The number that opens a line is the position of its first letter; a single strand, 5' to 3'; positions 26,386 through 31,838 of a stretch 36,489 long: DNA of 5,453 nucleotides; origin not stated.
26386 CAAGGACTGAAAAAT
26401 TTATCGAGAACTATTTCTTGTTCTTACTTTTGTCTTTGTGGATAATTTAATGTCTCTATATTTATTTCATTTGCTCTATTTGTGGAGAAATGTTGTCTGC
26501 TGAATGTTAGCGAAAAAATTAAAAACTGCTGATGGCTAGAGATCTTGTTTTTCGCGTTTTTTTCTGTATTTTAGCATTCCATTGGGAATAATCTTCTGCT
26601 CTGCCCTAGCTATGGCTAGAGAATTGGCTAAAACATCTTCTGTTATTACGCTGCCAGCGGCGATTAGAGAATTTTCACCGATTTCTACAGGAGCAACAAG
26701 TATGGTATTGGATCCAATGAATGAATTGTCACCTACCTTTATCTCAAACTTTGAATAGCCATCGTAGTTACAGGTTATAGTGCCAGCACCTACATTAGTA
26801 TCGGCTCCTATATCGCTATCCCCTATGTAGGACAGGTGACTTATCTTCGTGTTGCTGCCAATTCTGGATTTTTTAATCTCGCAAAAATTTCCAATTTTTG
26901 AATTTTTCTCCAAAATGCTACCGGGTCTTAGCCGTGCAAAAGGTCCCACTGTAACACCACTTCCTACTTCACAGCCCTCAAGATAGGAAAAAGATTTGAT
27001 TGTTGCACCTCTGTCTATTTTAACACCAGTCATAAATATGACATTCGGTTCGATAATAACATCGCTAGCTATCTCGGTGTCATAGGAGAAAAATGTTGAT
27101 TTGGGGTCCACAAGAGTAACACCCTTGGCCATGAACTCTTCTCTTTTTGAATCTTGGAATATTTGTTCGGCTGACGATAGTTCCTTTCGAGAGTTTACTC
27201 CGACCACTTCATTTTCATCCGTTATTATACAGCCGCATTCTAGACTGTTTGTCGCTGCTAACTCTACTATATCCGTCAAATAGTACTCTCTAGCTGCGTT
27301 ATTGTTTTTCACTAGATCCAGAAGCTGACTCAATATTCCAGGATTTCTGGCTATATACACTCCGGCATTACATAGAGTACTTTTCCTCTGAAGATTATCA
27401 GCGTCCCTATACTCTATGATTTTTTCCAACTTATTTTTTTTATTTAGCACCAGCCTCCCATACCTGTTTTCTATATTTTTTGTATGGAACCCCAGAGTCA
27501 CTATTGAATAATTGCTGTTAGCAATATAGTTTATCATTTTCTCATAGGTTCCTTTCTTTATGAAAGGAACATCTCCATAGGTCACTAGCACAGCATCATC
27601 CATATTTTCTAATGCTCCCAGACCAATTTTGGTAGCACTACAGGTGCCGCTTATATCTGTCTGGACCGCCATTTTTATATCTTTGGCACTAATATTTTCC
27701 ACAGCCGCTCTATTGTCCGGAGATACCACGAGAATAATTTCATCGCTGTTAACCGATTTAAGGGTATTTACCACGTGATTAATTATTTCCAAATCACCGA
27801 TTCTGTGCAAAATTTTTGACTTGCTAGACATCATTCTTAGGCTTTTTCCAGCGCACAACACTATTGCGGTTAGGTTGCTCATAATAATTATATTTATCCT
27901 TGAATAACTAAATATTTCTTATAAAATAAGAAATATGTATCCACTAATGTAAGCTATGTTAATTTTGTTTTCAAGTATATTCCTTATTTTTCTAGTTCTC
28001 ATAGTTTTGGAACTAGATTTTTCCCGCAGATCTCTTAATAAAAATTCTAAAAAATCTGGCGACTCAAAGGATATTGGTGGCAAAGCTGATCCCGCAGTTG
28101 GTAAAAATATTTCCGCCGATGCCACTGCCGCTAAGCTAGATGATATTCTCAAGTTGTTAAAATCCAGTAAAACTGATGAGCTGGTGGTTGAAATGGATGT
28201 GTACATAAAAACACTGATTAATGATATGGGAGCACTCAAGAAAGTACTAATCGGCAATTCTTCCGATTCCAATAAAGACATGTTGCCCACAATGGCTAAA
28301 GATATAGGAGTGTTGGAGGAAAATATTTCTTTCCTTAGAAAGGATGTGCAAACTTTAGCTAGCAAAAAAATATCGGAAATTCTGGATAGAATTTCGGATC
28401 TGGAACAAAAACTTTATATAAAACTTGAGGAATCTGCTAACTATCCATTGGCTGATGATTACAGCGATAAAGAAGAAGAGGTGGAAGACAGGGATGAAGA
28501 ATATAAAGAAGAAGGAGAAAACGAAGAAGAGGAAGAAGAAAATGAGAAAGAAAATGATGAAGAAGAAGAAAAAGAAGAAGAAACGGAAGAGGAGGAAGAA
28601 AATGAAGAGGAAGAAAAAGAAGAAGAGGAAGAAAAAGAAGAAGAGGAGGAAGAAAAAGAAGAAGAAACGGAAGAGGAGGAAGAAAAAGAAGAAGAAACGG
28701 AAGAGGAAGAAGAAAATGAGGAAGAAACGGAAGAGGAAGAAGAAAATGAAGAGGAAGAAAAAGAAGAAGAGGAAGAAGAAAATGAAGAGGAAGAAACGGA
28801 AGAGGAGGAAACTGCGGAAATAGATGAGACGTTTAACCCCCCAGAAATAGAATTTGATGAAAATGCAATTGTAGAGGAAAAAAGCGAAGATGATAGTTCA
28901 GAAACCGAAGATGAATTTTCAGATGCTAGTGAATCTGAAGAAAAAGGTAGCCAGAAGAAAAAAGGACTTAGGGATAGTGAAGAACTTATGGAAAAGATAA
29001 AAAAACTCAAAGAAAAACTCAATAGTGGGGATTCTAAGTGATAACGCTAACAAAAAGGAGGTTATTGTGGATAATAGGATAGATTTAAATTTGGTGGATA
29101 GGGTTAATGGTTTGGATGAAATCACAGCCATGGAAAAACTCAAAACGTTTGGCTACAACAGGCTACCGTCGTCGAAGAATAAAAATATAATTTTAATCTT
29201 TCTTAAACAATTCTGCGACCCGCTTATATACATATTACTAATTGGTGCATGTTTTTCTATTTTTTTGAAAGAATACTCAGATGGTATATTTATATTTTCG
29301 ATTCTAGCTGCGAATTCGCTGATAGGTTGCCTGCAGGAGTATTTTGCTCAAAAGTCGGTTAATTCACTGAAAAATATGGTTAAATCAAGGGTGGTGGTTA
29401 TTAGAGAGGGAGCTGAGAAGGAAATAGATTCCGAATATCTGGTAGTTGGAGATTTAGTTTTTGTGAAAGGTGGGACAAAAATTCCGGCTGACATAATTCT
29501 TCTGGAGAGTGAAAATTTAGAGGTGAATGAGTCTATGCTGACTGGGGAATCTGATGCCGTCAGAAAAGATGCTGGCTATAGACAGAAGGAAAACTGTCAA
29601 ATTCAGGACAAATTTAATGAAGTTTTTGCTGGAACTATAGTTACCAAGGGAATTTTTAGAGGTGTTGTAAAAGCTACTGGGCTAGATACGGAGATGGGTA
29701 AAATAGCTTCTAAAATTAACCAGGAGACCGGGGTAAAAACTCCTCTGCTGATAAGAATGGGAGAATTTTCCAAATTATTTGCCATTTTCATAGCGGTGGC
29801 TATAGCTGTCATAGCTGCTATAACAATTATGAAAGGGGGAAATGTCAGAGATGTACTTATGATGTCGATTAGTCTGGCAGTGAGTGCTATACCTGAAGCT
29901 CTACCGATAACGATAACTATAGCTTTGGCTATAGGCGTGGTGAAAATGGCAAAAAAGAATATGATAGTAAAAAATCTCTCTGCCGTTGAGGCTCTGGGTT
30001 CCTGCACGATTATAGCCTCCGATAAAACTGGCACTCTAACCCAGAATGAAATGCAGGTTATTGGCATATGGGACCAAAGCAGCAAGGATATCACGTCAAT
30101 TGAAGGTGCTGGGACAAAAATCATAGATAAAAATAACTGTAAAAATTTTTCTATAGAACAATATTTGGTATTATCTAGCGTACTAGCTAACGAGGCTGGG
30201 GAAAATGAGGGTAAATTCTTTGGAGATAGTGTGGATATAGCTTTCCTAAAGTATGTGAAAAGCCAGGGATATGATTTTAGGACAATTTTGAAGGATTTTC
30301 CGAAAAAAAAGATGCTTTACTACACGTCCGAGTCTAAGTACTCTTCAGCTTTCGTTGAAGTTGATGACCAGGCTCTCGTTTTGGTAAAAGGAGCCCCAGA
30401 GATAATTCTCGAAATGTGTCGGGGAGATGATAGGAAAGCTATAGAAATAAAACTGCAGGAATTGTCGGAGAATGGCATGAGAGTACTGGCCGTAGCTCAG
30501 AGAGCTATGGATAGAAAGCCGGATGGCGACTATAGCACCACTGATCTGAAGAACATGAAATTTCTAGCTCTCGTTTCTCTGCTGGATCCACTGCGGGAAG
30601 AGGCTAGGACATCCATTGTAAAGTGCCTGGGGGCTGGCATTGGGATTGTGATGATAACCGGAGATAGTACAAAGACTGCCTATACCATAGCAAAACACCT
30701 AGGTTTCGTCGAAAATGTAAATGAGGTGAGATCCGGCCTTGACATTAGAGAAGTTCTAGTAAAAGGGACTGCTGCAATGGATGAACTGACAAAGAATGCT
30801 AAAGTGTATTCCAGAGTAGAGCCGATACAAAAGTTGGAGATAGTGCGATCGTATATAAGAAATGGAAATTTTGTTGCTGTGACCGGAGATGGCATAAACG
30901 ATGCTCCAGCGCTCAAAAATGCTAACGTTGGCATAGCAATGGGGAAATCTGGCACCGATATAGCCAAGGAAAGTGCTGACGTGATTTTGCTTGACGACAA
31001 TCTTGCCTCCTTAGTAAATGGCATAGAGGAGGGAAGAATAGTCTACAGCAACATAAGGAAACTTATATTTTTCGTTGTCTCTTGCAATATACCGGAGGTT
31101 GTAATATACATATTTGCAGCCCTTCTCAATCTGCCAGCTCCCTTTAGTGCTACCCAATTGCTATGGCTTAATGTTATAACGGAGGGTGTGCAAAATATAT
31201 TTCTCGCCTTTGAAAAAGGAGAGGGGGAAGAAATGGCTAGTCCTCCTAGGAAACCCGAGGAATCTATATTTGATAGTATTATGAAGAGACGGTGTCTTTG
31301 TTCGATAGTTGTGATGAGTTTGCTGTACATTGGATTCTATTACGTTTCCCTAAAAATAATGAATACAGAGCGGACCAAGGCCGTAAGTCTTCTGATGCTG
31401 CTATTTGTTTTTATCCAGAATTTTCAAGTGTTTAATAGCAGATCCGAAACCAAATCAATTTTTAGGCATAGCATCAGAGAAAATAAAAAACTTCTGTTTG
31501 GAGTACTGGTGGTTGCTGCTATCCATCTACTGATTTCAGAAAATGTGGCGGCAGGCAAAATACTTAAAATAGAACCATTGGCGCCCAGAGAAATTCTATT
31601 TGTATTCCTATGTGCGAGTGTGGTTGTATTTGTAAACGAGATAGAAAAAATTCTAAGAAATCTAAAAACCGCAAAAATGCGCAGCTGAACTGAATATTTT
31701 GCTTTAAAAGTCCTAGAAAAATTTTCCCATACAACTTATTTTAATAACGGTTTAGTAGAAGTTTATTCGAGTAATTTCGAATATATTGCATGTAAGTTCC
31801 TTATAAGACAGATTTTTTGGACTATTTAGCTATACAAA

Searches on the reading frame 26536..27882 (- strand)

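Call 47: search_protein_families(library=pfam, proteins=[window:26536-27882:-], max_evalue=0.00001)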
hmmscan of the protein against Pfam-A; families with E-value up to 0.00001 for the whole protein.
window:26536-27882:- (448 aa): 6 families
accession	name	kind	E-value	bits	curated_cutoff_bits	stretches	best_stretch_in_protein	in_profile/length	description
PF00132.30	Hexapep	-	1.6e-30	103.9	27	2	381-414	2-35/36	Bacterial transferase hexapeptide (six repeats)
PF12804.13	NTP_transf_3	-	2.9e-17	63.7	27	1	6-133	1-124/160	MobA-like NTP transferase domain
PF00483.29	NTP_transferase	-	7.6e-11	42.5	21.2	1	6-216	2-216/245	Nucleotidyl transferase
PF14602.12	Hexapep_2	-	3.8e-09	36.6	27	1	381-414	2-33/34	Hexapeptide repeat of succinyl-transferase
PF25084.1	LbH_EIF2B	-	3.9e-09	36.9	54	0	327-418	9-98/105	EIF2B subunit epsilon LbH domain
PF01128.25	IspD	-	5.7e-08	33.2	27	1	5-122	2-119/221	2-C-methyl-D-erythritol 4-phosphate cytidylyltransferase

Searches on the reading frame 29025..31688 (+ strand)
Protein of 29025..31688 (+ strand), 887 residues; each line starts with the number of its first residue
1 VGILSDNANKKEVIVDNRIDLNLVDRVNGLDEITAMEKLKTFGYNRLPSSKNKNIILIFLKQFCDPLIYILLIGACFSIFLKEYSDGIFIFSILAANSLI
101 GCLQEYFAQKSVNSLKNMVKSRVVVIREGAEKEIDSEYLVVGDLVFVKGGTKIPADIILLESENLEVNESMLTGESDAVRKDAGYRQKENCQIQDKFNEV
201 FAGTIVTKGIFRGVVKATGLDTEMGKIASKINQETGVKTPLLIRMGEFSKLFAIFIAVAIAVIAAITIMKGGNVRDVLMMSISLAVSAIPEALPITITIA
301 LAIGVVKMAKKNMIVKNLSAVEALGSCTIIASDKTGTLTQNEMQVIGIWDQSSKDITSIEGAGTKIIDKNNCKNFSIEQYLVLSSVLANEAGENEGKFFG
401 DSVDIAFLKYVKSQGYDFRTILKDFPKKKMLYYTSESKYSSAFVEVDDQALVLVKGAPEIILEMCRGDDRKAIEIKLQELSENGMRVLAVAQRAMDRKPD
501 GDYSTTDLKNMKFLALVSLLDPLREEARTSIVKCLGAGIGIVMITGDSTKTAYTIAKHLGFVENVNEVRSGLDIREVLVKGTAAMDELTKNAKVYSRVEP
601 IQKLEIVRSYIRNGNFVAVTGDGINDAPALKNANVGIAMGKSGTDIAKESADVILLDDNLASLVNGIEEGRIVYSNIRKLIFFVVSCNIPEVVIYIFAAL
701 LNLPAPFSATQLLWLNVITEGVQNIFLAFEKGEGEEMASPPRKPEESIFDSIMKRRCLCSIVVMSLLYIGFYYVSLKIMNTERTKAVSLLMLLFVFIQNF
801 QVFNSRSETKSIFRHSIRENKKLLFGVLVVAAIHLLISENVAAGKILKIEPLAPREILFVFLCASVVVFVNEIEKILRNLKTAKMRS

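Call 47: search_protein_families(library=pfam, proteins=[window:29025-31688:+], max_evalue=0.00001)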
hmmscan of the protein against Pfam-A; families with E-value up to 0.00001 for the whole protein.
window:29025-31688:+ (887 aa): 5 families
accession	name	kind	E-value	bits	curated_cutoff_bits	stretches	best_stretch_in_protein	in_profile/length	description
PF00122.25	E1-E2_ATPase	-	3.5e-49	167.2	28.1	1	118-311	2-181/181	E1-E2 ATPase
PF00689.26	Cation_ATPase_C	-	3.6e-39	134.8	27.3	1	704-877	1-175/175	Cation transporting ATPase, C-terminus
PF00690.31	Cation_ATPase_N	-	2.3e-14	53.2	20.4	1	24-78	15-69/69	Cation transporter/ATPase, N-terminus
PF00702.32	Hydrolase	-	5.4e-13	50.2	26.4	1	329-634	3-191/191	haloacid dehalogenase-like hydrolase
PF13246.12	Cation_ATPase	-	2.5e-12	47.1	21.7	1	389-466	10-89/91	Cation transport ATPase (P-type)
